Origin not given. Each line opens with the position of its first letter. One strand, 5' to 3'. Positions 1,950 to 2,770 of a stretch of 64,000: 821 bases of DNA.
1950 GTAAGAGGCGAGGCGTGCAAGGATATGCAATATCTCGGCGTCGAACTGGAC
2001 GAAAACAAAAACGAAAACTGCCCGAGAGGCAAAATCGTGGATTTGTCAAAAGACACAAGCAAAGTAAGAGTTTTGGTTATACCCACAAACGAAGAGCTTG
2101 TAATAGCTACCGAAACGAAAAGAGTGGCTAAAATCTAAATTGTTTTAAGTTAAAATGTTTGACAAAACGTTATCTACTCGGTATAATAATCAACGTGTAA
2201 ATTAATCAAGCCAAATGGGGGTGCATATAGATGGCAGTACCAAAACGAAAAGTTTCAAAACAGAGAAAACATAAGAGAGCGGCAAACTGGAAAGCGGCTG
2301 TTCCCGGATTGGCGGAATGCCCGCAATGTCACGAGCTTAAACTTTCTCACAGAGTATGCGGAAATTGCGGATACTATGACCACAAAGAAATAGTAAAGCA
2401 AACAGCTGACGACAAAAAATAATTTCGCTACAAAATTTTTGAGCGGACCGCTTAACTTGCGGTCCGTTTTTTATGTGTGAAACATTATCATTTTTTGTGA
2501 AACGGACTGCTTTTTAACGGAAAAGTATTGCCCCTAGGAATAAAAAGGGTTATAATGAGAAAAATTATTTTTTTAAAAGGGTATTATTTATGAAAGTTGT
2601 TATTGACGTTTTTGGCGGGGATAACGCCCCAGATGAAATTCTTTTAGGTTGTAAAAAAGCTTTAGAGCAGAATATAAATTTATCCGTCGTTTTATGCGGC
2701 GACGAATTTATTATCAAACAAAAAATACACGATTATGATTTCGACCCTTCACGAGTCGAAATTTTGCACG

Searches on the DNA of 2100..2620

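Call 43: search_rna_families(source=window, start=2100, end=2620, threshold=evalue, max_evalue=1)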
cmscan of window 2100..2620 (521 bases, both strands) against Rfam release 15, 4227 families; matches with E-value up to 1: 5.
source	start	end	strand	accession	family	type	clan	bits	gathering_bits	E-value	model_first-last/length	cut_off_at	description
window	2401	2474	+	RF00616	LhrC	Gene; sRNA;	CL00114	25.3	110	0.13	1-111/111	no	Listeria LhrC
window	2371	2476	+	RF00378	Qrr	Gene; sRNA;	-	24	50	0.039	1-108/108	no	Qrr RNA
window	2390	2481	+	RF00558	L20_leader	Cis-reg; leader;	-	21.2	58.7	0.093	1-127/127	no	Ribosomal protein L20 leader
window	2440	2535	+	RF02322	TtnuHACA15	Gene; snRNA; snoRNA; HACA-box;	-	19.4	100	0.79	1-117/117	no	Tetrahymena snoRNA TtnuHACA15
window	2401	2467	+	RF00023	tmRNA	Gene;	CL00001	9.6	47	0.094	89-140/374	no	transfer-messenger RNA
